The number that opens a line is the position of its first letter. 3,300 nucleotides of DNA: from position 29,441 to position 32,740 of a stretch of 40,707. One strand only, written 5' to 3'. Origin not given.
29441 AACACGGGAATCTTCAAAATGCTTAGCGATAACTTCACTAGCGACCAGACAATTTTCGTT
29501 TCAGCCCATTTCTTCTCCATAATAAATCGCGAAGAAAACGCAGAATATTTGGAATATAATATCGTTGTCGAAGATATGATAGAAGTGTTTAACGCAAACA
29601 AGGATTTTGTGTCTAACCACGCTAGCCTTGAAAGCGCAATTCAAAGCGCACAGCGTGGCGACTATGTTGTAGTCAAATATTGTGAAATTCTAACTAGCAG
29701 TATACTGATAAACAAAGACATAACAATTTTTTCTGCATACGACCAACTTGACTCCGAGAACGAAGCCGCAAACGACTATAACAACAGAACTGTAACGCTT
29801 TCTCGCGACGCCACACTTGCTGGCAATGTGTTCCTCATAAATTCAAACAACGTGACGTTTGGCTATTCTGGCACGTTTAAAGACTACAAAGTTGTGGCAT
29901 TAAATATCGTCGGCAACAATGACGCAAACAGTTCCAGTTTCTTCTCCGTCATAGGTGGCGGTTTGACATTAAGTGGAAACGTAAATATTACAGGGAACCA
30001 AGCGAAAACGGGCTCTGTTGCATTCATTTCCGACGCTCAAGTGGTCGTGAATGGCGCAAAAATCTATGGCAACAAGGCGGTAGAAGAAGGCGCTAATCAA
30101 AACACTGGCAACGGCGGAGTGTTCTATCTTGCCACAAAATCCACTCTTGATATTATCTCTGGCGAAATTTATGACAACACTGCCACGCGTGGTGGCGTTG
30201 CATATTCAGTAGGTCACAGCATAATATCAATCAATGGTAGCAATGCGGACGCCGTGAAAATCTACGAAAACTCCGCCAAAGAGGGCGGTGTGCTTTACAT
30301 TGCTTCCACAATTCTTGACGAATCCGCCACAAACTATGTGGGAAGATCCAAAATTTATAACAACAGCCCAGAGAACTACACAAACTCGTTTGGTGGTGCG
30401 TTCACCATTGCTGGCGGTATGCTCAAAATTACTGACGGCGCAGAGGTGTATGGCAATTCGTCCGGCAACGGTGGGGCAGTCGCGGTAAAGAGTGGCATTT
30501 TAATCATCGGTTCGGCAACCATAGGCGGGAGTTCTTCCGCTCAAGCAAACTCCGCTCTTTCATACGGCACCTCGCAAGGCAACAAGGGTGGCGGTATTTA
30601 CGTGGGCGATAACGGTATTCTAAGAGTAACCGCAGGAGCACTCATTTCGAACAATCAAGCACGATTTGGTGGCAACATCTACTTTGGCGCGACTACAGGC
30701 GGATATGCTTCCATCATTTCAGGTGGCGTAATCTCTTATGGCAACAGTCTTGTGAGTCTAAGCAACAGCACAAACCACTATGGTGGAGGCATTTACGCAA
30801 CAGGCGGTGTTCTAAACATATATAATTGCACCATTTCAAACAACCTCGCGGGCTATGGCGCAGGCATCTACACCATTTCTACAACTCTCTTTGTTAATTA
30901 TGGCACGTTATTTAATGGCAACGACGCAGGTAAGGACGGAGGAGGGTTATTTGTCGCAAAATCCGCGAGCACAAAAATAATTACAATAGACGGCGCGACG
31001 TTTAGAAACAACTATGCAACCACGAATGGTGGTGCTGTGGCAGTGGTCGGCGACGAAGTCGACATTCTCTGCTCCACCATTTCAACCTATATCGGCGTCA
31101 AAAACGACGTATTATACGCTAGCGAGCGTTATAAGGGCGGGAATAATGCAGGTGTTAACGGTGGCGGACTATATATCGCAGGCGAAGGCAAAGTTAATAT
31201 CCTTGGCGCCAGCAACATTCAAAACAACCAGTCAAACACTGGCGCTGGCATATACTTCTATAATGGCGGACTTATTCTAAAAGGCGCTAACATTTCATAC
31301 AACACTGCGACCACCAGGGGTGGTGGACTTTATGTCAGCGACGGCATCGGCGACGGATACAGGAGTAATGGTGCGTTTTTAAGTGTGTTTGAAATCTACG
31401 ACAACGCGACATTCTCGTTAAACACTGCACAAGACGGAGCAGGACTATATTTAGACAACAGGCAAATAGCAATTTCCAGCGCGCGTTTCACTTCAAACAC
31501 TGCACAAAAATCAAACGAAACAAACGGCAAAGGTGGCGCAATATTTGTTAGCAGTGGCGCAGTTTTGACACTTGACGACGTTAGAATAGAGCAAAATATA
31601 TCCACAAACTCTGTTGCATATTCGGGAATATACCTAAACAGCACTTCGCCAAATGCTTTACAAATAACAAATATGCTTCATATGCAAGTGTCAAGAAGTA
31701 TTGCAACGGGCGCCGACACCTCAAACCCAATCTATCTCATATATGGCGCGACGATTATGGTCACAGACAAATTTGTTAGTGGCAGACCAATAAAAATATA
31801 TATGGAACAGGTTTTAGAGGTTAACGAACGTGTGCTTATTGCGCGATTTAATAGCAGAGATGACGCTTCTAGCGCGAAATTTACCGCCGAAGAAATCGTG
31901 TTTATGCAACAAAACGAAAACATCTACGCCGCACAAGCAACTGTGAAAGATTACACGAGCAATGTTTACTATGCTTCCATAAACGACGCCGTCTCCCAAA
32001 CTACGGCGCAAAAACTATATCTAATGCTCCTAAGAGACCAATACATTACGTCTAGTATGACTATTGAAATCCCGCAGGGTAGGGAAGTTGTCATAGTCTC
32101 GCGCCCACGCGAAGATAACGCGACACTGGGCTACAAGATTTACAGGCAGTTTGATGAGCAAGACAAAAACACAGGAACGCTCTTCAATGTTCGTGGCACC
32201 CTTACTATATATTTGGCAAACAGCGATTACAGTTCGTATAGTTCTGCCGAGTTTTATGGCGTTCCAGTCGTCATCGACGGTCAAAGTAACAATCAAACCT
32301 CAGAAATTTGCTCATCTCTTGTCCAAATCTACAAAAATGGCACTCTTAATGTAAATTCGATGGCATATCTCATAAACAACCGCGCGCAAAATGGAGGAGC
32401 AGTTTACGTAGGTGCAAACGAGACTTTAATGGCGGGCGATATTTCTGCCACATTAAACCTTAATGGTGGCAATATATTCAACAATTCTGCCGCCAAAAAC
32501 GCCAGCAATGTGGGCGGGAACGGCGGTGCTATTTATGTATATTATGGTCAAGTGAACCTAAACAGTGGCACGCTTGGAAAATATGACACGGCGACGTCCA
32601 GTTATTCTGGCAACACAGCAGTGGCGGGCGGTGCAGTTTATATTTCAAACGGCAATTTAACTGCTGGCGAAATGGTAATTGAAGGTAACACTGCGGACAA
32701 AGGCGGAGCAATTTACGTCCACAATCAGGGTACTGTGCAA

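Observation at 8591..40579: Uninterrupted 31,989-nt ORF encoding a 10,662-aa (about 1.1 MDa) surface protein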

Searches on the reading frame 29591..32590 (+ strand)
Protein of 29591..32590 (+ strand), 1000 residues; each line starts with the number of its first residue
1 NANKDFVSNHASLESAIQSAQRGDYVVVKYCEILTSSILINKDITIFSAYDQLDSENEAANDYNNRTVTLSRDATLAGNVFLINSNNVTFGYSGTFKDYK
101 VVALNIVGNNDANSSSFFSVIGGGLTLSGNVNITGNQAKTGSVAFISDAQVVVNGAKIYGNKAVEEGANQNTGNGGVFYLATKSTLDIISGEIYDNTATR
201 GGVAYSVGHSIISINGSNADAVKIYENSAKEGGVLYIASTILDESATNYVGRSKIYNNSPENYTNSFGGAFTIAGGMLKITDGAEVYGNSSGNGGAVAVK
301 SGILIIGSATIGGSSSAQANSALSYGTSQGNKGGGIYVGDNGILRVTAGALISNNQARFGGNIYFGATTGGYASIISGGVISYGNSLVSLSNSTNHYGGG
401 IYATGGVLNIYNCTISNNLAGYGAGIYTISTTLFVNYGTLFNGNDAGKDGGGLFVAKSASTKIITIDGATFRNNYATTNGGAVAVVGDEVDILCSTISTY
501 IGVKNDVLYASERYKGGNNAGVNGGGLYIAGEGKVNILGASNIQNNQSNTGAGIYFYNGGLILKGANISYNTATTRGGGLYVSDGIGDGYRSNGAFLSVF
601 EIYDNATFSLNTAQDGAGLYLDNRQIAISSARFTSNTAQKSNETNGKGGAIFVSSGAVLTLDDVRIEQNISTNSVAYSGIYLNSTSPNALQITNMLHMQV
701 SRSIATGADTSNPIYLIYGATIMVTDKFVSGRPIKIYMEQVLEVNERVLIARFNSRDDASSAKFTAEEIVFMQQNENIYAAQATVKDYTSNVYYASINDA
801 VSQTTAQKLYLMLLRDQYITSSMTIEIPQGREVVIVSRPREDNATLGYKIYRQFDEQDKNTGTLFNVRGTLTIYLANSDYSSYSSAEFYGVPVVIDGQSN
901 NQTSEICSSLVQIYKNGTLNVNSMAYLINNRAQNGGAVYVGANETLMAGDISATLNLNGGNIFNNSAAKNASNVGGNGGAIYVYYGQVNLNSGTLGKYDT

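Call 5: search_protein_families(library=pfam, proteins=[window:29591-32590:+], max_evalue=0.01)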
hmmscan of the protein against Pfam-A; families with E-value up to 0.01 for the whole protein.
window:29591-32590:+ (1000 aa): 0 families

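Call 39: search_protein_families(library=ncbifam, proteins=[window:29591-32590:+], max_evalue=0.01)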
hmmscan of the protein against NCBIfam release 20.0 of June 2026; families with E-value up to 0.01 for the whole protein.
window:29591-32590:+ (1000 aa): 1 family
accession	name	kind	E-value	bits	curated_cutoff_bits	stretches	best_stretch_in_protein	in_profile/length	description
TIGR01376.1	POMP_repeat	repeat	0.0079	16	15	1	469-486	5-22/28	polymorphic outer membrane protein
